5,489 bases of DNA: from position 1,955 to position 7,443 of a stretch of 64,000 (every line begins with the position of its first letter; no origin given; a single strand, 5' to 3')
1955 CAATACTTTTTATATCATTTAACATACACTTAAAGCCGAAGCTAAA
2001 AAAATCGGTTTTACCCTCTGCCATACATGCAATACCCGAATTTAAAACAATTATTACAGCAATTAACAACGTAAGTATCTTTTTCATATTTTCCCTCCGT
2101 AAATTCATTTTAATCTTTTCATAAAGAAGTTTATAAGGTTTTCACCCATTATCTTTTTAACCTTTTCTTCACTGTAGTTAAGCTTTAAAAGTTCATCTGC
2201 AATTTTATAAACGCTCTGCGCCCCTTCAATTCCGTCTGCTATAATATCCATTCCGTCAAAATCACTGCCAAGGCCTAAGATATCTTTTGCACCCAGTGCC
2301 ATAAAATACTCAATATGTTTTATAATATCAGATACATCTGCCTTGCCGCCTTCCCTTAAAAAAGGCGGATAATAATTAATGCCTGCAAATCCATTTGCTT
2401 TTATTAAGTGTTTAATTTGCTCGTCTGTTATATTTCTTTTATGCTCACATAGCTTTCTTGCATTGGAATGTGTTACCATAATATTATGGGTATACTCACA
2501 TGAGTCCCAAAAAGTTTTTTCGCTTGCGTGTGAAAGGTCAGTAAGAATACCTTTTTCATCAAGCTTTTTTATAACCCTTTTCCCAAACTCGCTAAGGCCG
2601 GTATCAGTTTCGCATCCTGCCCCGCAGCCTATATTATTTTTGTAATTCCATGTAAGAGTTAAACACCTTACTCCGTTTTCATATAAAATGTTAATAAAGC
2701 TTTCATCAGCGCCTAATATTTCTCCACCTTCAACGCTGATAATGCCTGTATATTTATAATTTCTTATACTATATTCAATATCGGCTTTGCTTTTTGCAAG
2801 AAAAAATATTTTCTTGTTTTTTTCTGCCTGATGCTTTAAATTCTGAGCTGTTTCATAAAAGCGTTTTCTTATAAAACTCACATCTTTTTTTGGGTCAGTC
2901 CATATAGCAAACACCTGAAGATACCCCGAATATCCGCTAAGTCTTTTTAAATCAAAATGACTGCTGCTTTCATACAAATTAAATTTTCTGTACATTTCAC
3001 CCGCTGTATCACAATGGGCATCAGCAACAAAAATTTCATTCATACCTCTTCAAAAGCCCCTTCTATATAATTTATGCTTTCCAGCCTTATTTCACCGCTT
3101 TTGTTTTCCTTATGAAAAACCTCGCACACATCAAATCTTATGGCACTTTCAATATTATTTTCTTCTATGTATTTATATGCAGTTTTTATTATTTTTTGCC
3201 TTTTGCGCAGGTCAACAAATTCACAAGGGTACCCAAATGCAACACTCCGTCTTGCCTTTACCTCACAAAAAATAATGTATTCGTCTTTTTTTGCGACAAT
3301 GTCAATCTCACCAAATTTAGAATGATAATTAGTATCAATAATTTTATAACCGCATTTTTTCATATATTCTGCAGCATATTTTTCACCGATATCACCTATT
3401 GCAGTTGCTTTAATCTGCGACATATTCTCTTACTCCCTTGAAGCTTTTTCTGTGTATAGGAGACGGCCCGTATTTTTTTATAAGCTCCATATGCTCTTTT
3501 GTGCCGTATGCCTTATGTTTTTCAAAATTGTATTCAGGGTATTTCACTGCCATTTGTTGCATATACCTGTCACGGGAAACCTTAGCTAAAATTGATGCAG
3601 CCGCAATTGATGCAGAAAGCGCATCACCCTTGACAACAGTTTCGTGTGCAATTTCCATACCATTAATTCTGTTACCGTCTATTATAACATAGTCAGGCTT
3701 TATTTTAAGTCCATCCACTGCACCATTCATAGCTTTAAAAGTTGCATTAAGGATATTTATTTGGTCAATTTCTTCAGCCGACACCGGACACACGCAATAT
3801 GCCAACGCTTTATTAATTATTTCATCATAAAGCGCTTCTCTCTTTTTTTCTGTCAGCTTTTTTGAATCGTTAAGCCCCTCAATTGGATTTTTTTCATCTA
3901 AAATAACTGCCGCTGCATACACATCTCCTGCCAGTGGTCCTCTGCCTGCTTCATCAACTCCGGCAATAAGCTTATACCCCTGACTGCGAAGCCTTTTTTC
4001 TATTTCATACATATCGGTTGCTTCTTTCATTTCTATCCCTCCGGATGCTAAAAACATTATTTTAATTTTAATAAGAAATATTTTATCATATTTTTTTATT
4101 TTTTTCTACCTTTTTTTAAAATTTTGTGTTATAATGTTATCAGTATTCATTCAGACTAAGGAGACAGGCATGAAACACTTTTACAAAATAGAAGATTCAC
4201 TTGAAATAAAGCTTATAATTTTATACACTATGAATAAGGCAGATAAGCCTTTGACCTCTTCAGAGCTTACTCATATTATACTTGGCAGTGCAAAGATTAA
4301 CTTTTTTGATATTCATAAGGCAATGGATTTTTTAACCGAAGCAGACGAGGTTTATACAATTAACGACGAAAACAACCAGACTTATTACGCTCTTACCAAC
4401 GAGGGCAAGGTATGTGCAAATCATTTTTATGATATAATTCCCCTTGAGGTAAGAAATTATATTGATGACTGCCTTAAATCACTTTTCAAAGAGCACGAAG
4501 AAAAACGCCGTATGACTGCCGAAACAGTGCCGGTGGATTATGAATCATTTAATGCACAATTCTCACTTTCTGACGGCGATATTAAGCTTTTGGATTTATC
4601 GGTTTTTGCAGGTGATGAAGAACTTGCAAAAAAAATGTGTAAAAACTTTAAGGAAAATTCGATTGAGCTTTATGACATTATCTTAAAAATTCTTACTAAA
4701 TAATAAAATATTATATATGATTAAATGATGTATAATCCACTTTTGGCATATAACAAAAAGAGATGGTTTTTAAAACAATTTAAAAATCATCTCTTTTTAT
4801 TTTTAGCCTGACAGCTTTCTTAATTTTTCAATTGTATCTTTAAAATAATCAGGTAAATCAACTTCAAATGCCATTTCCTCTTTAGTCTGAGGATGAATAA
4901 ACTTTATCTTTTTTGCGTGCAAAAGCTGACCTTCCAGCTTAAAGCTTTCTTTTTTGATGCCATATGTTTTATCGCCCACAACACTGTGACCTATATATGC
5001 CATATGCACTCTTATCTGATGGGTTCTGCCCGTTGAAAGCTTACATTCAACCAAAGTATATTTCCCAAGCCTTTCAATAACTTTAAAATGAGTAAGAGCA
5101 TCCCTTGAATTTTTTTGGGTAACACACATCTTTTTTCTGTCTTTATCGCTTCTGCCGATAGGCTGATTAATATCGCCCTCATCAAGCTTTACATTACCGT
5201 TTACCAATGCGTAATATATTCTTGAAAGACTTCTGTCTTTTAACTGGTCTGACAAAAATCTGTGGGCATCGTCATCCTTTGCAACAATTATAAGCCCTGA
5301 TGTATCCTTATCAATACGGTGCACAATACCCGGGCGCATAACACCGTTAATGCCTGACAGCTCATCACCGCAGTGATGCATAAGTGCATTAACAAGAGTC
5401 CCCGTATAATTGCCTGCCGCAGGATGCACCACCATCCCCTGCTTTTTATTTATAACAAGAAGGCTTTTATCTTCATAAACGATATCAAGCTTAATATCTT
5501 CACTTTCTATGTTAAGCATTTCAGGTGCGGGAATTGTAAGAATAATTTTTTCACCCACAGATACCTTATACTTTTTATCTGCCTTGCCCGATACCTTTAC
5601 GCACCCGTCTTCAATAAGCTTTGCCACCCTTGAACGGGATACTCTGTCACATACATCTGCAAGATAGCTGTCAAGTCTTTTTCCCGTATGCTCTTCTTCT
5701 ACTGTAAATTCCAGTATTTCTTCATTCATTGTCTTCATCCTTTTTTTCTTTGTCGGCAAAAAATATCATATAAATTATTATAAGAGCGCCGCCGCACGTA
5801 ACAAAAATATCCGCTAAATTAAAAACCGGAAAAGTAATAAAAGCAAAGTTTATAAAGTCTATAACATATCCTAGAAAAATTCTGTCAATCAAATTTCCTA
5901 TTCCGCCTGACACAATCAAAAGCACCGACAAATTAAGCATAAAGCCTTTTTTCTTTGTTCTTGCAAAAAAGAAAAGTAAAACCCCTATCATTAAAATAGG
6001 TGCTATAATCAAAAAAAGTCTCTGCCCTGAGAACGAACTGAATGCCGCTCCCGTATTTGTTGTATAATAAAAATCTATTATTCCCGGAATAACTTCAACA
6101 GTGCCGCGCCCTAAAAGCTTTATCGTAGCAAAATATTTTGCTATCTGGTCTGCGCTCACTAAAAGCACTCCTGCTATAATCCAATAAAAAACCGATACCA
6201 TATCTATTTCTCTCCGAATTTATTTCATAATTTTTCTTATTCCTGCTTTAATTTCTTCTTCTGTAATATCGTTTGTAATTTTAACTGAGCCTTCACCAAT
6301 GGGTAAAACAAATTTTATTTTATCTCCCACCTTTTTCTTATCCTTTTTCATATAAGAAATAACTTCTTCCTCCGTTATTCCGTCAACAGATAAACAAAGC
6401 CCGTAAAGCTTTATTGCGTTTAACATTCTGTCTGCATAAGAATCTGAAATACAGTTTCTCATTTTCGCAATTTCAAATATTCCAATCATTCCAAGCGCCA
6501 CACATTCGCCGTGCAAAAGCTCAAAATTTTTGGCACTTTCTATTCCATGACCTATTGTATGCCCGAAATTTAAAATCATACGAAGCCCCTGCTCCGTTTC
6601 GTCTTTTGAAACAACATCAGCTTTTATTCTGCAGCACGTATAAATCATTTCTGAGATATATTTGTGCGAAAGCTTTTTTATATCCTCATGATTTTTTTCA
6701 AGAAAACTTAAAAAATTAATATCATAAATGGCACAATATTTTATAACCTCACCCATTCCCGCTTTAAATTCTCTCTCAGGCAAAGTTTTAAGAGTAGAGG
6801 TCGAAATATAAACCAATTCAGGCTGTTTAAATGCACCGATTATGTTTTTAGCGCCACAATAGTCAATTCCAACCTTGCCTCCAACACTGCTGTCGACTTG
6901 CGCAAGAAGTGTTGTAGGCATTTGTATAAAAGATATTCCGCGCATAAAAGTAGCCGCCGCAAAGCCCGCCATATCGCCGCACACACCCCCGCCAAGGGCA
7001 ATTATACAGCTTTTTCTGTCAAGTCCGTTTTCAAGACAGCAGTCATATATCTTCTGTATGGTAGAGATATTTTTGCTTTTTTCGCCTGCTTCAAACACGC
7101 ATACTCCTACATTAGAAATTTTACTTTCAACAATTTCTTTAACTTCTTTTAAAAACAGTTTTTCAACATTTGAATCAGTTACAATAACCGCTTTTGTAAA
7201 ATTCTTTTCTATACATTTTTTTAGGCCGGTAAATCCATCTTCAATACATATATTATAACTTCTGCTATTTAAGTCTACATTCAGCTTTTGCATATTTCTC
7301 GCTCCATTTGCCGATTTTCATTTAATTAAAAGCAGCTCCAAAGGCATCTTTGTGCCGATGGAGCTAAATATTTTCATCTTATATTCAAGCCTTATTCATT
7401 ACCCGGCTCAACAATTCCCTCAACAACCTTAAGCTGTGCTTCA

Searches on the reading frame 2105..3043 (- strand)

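Call 36: search_protein_families(library=pfam, max_evalue=0.00001, proteins=[window:2105-3043:-])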
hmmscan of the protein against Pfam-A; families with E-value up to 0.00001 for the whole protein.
window:2105-3043:- (312 aa): 1 family
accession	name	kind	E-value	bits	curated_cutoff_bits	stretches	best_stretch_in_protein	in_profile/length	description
PF01244.27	Peptidase_M19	-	8.7e-80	268.7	26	1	2-307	4-317/319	Membrane dipeptidase (Peptidase family M19)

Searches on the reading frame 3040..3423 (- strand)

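Call 36: search_protein_families(library=pfam, max_evalue=0.00001, proteins=[window:3040-3423:-])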
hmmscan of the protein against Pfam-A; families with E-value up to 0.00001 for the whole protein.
window:3040-3423:- (127 aa): 1 family
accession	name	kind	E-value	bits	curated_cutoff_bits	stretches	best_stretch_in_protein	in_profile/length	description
PF02021.23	UPF0102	-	1.5e-26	93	23.6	1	13-102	1-80/80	Uncharacterised protein family UPF0102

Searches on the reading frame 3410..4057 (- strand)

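Call 36: search_protein_families(library=pfam, max_evalue=0.00001, proteins=[window:3410-4057:-])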
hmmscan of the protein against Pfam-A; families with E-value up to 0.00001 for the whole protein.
window:3410-4057:- (215 aa): 1 family
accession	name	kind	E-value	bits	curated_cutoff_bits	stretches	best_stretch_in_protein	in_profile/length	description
PF01351.25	RNase_HII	-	4.7e-39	134.8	25.8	1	32-207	1-197/199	Ribonuclease HII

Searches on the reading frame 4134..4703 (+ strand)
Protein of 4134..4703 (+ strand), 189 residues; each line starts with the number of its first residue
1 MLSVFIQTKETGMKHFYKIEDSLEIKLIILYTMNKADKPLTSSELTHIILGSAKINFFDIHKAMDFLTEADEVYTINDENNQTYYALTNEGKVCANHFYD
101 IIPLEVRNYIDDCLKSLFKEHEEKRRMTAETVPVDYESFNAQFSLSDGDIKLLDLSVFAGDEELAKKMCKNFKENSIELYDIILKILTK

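Call 36: search_protein_families(library=pfam, max_evalue=0.00001, proteins=[window:4134-4703:+])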
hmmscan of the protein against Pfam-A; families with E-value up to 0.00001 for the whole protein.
window:4134-4703:+ (189 aa): 1 family
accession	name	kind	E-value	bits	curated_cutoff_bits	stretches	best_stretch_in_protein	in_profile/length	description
PF14277.12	DUF4364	-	1.9e-37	129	26.9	1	25-187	1-162/162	Domain of unknown function (DUF4364)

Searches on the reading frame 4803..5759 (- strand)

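Call 36: search_protein_families(library=pfam, max_evalue=0.00001, proteins=[window:4803-5759:-])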
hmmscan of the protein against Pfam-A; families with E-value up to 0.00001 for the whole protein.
window:4803-5759:- (318 aa): 1 family
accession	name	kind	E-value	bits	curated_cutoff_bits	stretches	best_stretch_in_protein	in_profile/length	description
PF00849.27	PseudoU_synth_2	-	2.6e-36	125.6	26.8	1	100-254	2-151/152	RNA pseudouridylate synthase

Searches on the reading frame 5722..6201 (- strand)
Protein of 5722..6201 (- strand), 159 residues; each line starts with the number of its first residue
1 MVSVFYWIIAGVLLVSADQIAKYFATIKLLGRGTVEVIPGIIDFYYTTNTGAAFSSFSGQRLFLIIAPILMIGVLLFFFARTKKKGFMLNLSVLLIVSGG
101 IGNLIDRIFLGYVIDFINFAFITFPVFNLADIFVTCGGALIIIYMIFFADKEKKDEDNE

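Call 36: search_protein_families(library=pfam, max_evalue=0.00001, proteins=[window:5722-6201:-])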
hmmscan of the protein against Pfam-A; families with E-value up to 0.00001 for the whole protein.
window:5722-6201:- (159 aa): 1 family
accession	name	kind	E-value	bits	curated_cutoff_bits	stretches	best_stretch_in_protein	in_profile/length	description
PF01252.23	Peptidase_A8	-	8.1e-37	127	25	1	12-147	3-142/142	Signal peptidase (SPase) II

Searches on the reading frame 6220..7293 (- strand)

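Call 36: search_protein_families(library=pfam, max_evalue=0.00001, proteins=[window:6220-7293:-])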
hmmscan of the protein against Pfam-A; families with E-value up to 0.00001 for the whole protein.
window:6220-7293:- (357 aa): 4 families
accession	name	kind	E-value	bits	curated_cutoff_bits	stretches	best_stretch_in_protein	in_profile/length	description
PF01761.26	DHQ_synthase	-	1.4e-47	160.6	24.2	1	65-177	2-114/115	3-dehydroquinate synthase N-terminal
PF24621.2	DHQS_C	-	5.5e-43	146.8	27.6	1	179-321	1-144/144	3-dehydroquinate synthase C-terminal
PF00465.25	Fe-ADH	-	9.1e-08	32.3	31.3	1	24-128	14-130/168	Iron-containing alcohol dehydrogenase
PF13685.12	Fe-ADH_2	-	1.6e-07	31.9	28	1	29-129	16-108/149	Iron-containing alcohol dehydrogenase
